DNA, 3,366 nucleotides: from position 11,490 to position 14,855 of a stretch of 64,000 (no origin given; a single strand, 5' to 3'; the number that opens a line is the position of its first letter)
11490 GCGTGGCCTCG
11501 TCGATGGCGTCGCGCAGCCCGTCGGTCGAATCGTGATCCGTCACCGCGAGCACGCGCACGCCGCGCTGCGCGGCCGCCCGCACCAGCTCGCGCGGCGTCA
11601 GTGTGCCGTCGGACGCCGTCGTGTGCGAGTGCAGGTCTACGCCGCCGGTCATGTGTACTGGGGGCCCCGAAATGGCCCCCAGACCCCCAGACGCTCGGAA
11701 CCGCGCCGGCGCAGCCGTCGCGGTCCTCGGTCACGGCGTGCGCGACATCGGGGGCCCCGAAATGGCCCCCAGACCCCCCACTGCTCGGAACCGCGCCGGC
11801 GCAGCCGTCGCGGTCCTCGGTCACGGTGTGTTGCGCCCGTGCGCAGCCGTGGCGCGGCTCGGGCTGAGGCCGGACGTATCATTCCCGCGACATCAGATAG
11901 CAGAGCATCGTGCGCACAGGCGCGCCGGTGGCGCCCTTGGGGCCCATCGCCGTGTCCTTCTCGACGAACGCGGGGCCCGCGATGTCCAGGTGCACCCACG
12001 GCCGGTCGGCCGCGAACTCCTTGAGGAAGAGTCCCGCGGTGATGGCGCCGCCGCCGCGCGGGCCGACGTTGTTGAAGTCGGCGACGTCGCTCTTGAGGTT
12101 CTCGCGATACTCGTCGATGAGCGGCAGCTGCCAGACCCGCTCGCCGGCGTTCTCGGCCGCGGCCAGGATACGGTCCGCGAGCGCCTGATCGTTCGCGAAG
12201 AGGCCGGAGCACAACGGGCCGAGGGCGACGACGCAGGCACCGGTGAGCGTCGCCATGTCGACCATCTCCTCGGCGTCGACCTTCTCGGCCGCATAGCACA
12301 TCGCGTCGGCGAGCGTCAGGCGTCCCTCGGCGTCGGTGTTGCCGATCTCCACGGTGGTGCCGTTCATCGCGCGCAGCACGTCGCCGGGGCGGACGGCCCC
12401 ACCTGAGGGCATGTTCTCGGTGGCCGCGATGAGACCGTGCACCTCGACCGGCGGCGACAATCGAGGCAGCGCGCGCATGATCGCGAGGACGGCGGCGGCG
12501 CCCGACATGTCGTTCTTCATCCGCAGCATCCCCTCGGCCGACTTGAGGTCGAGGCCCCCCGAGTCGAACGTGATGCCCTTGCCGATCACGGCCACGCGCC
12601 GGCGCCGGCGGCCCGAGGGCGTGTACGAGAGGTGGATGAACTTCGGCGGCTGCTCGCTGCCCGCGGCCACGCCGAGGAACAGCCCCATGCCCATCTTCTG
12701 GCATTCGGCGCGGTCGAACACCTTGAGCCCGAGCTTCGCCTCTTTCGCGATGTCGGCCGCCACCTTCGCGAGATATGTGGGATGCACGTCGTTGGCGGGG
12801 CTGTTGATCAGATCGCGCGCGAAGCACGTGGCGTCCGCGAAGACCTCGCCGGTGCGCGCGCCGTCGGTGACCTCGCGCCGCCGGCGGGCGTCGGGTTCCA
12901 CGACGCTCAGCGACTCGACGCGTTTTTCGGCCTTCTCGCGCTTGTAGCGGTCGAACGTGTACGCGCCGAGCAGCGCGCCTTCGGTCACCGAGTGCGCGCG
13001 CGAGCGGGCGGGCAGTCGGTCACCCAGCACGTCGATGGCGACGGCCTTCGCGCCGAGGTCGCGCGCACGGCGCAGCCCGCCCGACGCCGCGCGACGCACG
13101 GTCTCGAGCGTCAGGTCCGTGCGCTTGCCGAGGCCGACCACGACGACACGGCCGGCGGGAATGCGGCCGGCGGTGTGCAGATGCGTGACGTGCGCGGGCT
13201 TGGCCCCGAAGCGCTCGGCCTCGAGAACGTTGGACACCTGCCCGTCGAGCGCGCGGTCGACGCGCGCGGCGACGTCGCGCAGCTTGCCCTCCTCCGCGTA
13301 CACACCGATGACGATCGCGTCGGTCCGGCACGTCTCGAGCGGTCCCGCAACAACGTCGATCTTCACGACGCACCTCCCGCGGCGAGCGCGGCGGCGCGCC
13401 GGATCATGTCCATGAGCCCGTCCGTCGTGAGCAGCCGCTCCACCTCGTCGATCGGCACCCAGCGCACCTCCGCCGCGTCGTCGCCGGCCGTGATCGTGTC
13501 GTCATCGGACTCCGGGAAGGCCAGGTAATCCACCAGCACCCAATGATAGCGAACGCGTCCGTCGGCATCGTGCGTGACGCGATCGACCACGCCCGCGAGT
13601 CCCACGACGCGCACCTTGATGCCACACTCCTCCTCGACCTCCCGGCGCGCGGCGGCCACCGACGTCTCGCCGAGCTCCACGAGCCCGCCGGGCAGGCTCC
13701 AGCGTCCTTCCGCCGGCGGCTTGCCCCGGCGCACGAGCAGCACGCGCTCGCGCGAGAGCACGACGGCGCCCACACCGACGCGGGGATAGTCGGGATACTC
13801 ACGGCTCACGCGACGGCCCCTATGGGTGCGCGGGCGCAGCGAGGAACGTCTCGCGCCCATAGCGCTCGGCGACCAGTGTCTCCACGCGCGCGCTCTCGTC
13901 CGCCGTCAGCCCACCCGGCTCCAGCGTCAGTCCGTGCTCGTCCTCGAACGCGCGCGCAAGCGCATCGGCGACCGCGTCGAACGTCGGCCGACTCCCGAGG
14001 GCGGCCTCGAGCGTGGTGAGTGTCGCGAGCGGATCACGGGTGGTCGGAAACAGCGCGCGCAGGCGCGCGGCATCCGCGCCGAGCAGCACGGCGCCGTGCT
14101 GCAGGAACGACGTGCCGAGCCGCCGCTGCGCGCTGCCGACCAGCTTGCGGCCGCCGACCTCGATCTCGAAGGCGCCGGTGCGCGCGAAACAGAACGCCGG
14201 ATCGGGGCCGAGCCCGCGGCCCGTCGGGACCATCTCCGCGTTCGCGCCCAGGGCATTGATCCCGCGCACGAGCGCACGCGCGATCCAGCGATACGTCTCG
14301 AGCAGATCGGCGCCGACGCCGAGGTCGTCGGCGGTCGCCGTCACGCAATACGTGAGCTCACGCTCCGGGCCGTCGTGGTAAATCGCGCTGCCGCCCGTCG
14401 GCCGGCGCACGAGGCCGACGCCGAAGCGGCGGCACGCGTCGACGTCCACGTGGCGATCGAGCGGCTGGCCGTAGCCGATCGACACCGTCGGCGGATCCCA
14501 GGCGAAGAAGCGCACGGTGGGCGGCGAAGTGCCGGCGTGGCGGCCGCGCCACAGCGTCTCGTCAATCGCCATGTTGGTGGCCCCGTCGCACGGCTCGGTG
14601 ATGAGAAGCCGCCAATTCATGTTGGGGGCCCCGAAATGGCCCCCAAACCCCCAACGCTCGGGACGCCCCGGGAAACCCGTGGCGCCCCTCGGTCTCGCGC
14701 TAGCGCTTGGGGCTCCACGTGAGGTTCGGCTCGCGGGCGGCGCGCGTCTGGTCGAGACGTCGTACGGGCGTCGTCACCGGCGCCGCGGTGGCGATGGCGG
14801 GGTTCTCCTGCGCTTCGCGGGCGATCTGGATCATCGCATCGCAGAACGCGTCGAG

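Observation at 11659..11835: Unclassified ~70-bp two-hairpin repeat family: 8 copies at 6 loci in 64 kb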

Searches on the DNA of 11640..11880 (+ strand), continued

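Call 66: search_with_rna_model(model_id=R1, sources=[L001, L002, L003, L004, L005, L006, L007, L008, L009, L010, L011, L012, L013, L014, L015, L016, L017, L018, L019, L020, L021, L022, L023, L024, L025, L026, L027, L028, L029, L030, L031, L032, L033, L034, L035, L036, L037, L038, L039, L040, L041, L042, L043, L044, L045, L046, L047, L048, L049, L050, L051, L052, L053, L054, L055, L056, L057, L058, L059, L060, L061, L062, L063, L064, L065, L066, L067, L068, L069, L070, L071, L072, L073, L074, L075, L076, L077, L078, L079, L080, L081, L082, L083, L084, L085, L086, L087, L088, L089, L090, L091, L092, L093, L094, L095, L096, L097, L098, L099, L100], max_evalue=0.0001)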
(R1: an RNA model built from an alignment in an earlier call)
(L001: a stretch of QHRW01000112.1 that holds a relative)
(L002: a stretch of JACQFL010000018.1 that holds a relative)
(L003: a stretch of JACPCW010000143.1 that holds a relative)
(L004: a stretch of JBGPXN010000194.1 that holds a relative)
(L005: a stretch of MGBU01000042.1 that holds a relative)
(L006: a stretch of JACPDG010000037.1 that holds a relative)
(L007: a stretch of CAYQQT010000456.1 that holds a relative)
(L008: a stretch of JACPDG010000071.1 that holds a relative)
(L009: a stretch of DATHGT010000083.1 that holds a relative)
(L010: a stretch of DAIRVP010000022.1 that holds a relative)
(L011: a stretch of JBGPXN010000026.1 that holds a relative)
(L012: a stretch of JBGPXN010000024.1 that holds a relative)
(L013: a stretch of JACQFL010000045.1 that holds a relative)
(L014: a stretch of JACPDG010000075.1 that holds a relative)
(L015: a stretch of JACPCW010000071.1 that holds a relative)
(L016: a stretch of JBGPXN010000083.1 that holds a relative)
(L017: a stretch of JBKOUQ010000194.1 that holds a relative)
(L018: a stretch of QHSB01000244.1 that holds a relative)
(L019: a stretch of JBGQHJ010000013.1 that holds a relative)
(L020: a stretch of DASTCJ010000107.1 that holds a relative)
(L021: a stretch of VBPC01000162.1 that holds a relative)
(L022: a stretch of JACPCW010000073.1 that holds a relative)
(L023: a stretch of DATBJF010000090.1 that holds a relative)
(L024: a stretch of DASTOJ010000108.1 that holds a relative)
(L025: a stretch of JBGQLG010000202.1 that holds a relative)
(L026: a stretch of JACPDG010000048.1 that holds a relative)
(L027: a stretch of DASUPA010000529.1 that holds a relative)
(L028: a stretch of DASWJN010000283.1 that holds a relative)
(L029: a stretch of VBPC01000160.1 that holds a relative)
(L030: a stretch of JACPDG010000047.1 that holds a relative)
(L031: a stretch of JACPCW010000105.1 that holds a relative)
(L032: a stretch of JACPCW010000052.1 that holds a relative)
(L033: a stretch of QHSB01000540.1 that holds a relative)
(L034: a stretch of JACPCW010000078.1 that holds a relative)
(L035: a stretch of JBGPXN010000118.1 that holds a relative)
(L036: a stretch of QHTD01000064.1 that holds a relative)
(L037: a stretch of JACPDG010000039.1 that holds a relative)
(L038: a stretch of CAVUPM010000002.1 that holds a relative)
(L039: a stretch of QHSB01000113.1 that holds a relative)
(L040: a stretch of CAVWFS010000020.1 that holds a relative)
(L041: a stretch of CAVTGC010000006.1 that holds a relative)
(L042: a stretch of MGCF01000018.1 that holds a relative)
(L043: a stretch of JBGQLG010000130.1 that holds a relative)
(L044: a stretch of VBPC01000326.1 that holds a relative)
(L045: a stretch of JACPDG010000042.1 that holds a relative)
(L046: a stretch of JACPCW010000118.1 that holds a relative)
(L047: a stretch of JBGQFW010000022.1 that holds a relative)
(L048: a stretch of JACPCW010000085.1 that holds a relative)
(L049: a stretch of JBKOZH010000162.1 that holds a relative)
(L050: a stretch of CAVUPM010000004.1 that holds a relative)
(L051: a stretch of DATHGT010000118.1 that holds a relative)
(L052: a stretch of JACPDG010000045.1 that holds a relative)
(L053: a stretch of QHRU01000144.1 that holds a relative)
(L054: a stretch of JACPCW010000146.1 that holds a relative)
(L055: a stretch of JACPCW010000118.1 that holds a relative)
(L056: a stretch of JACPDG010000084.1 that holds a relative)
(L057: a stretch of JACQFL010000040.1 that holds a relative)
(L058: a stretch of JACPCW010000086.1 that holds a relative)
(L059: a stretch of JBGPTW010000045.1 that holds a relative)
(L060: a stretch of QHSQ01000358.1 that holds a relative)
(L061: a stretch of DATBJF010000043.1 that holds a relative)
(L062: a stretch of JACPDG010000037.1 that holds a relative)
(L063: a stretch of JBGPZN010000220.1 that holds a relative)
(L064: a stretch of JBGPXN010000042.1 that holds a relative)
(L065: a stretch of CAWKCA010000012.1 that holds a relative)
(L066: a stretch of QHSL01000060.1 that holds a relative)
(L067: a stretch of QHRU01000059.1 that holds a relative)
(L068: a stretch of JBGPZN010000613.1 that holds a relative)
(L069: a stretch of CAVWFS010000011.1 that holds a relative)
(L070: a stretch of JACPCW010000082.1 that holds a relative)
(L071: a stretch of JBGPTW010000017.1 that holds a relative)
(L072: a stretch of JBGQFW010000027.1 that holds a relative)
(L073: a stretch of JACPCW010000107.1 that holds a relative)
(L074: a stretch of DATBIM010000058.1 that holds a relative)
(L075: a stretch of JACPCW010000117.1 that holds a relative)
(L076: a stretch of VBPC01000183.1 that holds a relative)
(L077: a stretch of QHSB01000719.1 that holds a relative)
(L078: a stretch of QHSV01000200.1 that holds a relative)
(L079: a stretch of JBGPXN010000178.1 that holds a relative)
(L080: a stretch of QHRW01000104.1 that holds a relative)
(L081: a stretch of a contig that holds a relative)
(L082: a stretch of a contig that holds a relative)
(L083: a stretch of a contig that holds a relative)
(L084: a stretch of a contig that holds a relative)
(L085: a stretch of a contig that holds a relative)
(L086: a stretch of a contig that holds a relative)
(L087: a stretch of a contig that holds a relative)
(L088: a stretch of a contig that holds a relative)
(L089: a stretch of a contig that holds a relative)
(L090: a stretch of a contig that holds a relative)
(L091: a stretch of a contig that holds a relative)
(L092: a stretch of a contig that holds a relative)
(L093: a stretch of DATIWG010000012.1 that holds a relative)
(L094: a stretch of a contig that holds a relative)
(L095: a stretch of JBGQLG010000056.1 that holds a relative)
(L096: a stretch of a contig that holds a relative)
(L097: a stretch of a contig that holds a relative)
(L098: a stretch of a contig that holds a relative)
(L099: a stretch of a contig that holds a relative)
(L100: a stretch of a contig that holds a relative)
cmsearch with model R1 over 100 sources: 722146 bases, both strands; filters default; matches with E-value up to 0.0001: 140.
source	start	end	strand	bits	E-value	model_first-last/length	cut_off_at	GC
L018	7098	7181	-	94.4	8.4e-15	1-83/83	no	0.75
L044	647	729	+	94.3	8.7e-15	1-83/83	no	0.67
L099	6890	6973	+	93.1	1.5e-14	1-83/83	no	0.74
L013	3417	3498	+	91.9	2.4e-14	1-83/83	no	0.71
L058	935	1018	-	91.6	2.8e-14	1-83/83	no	0.76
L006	5816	5900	+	90.7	4e-14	1-83/83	no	0.73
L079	1200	1282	-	90.5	4.4e-14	1-83/83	no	0.73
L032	931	1013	+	90.5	4.5e-14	1-83/83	no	0.75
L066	4655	4738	+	89.7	6.2e-14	1-83/83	no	0.7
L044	917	998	+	89.5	6.8e-14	1-83/83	no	0.68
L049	4040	4124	+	89.3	7.3e-14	1-83/83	no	0.73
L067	2763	2844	+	89.3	7.5e-14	1-83/83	no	0.71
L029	2466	2548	+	88.8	9e-14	1-83/83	no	0.72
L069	3062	3145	+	88.5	1e-13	1-83/83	no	0.74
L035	5773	5856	+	88.5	1e-13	1-83/83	no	0.74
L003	4202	4284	+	88.5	1e-13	1-83/83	no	0.75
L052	2795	2876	+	88.2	1.2e-13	1-83/83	no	0.72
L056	2172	2257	-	87.2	1.8e-13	1-83/83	no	0.76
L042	3156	3239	+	87.2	1.8e-13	1-83/83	no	0.79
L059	19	101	-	87.1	1.9e-13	1-83/83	no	0.72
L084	7075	7157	+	87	2e-13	1-83/83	no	0.77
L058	4074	4157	+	86.9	2.1e-13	1-83/83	no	0.76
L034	7509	7593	+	86.8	2.1e-13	1-83/83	no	0.74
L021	630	711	-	86.3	2.6e-13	1-83/83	no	0.68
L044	781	862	+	86.3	2.7e-13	1-83/83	no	0.71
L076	2439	2521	+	86.1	2.8e-13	1-83/83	no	0.75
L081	3551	3635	+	86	3e-13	1-83/83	no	0.76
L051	3220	3301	+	85.8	3.2e-13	1-83/83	no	0.74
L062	1253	1336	+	85.8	3.3e-13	1-83/83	no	0.79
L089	4161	4245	-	85.6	3.5e-13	1-83/83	no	0.75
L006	5905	5989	+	85.5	3.6e-13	1-83/83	no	0.76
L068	1861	1944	-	85.5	3.7e-13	1-83/83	no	0.77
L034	4376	4459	-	85.4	3.8e-13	1-83/83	no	0.77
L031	5533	5616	+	85.3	4e-13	1-83/83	no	0.74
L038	5083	5165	-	85.2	4.1e-13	1-83/83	no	0.8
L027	972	1054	+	85.1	4.4e-13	1-83/83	no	0.75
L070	3565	3648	+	84.9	4.7e-13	1-83/83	no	0.77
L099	6989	7072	+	84.9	4.8e-13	1-83/83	no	0.76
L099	7088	7171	+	84.8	4.9e-13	1-83/83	no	0.75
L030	2941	3025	+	84.8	4.9e-13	1-83/83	no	0.75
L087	5948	6030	-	84.3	6e-13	1-83/83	no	0.75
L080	5696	5778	-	84.3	6e-13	1-83/83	no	0.76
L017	4267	4350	+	84.3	6.1e-13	1-83/83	no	0.68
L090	183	267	+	84.3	6.1e-13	1-83/83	no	0.78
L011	6334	6419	-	84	6.8e-13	1-83/83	no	0.74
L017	4357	4440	+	83.8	7.4e-13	1-83/83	no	0.7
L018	6923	7006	-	83.7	7.8e-13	1-83/83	no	0.74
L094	230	313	+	83.2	9.5e-13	1-83/83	no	0.77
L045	3008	3091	-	83.2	9.7e-13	1-83/83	no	0.8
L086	1991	2073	-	83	1.1e-12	1-83/83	no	0.77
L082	7103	7186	-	82.8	1.1e-12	1-83/83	no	0.76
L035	6933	7018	+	82.6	1.2e-12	1-83/83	no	0.73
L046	2443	2526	+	82.6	1.2e-12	1-83/83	no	0.8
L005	2342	2426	-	82.4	1.4e-12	1-83/83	no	0.79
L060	5693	5777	+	82.2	1.5e-12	1-83/83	no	0.78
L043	2640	2721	+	82.1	1.6e-12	1-83/83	no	0.68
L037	2901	2985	-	82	1.6e-12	1-83/83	no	0.79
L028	4275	4357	-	82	1.6e-12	1-83/83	no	0.71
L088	5174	5256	+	81.8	1.7e-12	1-83/83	no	0.73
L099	7184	7267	+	81.8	1.7e-12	1-83/83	no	0.75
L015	135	218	-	81.6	1.9e-12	1-83/83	no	0.7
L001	3013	3095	-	81.5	2e-12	1-83/83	no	0.75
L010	7828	7910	-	81.5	2e-12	1-83/83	no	0.73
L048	7036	7117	+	81.1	2.4e-12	1-83/83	no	0.77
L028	4115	4197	-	80.8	2.6e-12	1-83/83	no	0.76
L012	2828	2910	-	80.6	2.9e-12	1-83/83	no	0.78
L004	5373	5458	+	80.3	3.2e-12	1-83/83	no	0.73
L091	3201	3285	-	79.5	4.7e-12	1-83/83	no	0.75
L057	550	634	-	79.4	4.9e-12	1-83/83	no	0.78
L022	3613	3696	-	79.3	5.1e-12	1-83/83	no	0.8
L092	6901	6982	+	78.9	6e-12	1-83/83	no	0.74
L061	2239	2323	-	78.9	6e-12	1-83/83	no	0.78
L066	4742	4825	+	78.8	6.1e-12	1-83/83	no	0.69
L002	4771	4852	-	78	8.7e-12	1-83/83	no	0.8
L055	2180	2264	-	77.8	9.6e-12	1-83/83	no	0.81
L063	3241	3325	-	77.6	1e-11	1-83/83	no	0.75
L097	5072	5154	-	77.5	1.1e-11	1-83/83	no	0.75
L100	5468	5552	+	77.1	1.3e-11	1-83/83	no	0.78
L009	6169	6252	+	76.8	1.4e-11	1-83/83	no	0.81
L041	4907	4990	-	76.5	1.7e-11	1-83/83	no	0.74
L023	5096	5177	+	76.4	1.7e-11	1-83/83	no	0.7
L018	7011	7094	-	76.2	1.8e-11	1-83/83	no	0.74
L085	930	1013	-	76.2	1.9e-11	1-83/83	no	0.8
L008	165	250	+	76.1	1.9e-11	1-83/83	no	0.77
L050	1244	1327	+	75.6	2.4e-11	1-83/83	no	0.81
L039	3689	3772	-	75.6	2.4e-11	1-83/83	no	0.71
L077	251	334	+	75.4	2.6e-11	1-83/83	no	0.76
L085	2377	2458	-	75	3.1e-11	1-83/83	no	0.67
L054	3260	3344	-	75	3.1e-11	1-83/83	no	0.79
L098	6872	6955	-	74.8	3.4e-11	1-83/83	no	0.76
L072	1347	1430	+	74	4.7e-11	1-83/83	no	0.81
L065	1711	1791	-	73.3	6.2e-11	1-83/83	no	0.78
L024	3688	3771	+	73.2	6.5e-11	1-83/83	no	0.77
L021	7716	7798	-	73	7.3e-11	1-83/83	no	0.76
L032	5369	5451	+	72.5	8.8e-11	1-83/83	no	0.81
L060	5780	5864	+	71.7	1.2e-10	1-83/83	no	0.76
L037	5161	5242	+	71.5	1.4e-10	1-83/83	no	0.72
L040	2227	2309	+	71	1.7e-10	1-83/83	no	0.78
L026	3727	3810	-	70.7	1.9e-10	1-83/83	no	0.76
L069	3925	4008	-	68.3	5.3e-10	1-83/83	no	0.8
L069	4020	4103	-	68.3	5.3e-10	1-83/83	no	0.8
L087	1536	1616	+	67.4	7.5e-10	1-83/83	no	0.74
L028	4438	4523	-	67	9.1e-10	1-83/83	no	0.76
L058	4170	4253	+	66.8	9.9e-10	1-83/83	no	0.85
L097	4987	5070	-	65.8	1.5e-09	1-83/83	no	0.75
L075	1572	1655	+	65.4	1.8e-09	1-83/83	no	0.73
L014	1499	1581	-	64.7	2.4e-09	1-83/83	no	0.77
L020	2150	2230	-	64.3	2.9e-09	1-83/83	no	0.75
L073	6979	7102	+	62.3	6.7e-09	1-83/83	no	0.74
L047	7087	7173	+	62.2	6.9e-09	1-83/83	no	0.84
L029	893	979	+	60.4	1.5e-08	1-83/83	no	0.78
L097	4904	4985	-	60.3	1.6e-08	1-83/83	no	0.73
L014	2394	2499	-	59.9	1.8e-08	1-83/83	no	0.78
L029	2759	2838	+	59.7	2e-08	1-83/83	no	0.73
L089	15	98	+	59.3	2.4e-08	1-83/83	no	0.79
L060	5867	5948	+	57.8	4.3e-08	1-83/83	no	0.77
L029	2613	2694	+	55.9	9.9e-08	1-83/83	no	0.76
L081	7508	7590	-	55.5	1.2e-07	1-83/83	no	0.8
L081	7610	7692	-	54.5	1.8e-07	1-83/83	no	0.8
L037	4939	5063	-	54.3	2e-07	1-83/83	no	0.79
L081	3637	3733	+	53.5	2.7e-07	1-83/83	no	0.75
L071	5698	5799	-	52.8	3.7e-07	1-83/83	no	0.72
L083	2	69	+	52.4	4.4e-07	6-83/83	no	0.75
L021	7634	7713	-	51.9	5.5e-07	1-83/83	no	0.75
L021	7554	7631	-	51.8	5.6e-07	1-83/83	no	0.78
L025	607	692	-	51.4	6.7e-07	1-83/83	no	0.84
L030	5613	5696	-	51.3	6.8e-07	1-83/83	no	0.79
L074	1664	1748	+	49.2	1.6e-06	1-83/83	no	0.69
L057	1042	1123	+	47.7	3.2e-06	1-83/83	no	0.8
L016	7761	7882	+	47.4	3.5e-06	1-83/83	no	0.75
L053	3150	3269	-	47.4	3.6e-06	1-83/83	no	0.74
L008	252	335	+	47.3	3.8e-06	1-83/83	no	0.77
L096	843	916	+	45.3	8.7e-06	1-83/83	no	0.73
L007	471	553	+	44.7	1.1e-05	1-83/83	no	0.71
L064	6286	6359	+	43.4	2e-05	1-83/83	no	0.76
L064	4740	4828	+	42.7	2.6e-05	1-83/83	no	0.63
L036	778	834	-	42.4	3e-05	1-83/83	no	0.72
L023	7817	7886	+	42.4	3e-05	1-83/83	no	0.79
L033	5177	5257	-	40.2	7.5e-05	1-83/83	no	0.63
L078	1930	1997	+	40.1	8e-05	7-72/83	no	0.76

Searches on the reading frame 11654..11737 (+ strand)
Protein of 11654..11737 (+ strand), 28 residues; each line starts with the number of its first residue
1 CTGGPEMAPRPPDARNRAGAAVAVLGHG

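Call 47: search_protein_families(library=pfam, proteins=[L087:1645-2838:-, L087:3675-4640:+, L087:4744-5910:+], max_evalue=0.01)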
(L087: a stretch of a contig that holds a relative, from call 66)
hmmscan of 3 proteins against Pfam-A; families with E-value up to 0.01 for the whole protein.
L087:1645-2838:- (397 aa): 1 family
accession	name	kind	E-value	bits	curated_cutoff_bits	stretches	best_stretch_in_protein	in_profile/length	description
PF02417.20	Chromate_transp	-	1.3e-76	256.6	28.6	2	224-390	2-165/166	Chromate transporter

L087:3675-4640:+ (321 aa): 1 family
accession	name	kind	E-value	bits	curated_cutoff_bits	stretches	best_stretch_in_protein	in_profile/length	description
PF02775.26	TPP_enzyme_C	-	5.8e-22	78.5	21.9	1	165-315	11-151/151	Thiamine pyrophosphate enzyme, C-terminal TPP binding domain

L087:4744-5910:+ (388 aa): 4 families
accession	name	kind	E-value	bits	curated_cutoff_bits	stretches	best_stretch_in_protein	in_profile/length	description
PF13458.12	Peripla_BP_6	-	1.4e-51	176.6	31.7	1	24-374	1-339/343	Periplasmic binding protein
PF13433.12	Peripla_BP_5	-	3.5e-13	49.8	27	1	25-375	1-338/363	Periplasmic binding protein domain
PF01094.35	ANF_receptor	-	4.8e-13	49.3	25.4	1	48-323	6-297/353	Receptor family ligand binding region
PF13407.12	Peripla_BP_4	-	0.00025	21.1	35.1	1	165-232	3-70/258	Periplasmic binding protein domain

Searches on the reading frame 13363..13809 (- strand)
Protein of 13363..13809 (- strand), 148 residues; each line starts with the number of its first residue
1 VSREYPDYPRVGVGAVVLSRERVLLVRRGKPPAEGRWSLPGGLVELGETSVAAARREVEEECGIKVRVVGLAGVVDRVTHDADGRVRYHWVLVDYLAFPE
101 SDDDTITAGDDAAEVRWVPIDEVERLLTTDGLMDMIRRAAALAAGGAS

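Call 73: search_protein_families(library=pfam, proteins=[window:13363-13809:-], max_evalue=0.00001)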
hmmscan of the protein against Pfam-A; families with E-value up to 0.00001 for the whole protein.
window:13363-13809:- (148 aa): 2 families
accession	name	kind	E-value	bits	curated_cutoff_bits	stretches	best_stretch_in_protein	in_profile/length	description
PF00293.34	NUDIX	-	7.6e-26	91.1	21.1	1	9-126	2-121/134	NUDIX domain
PF14815.12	NUDIX_4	-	1.5e-06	28.4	35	1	16-125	4-100/113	NUDIX domain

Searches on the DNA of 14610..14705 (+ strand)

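Call 79: search_dna_similar(query=window:14610-14705:+, collection=plasmids, mode=distant, max_evalue=0.01, max_rows=10)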
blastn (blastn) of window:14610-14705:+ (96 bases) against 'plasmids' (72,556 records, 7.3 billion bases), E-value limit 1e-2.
No match.
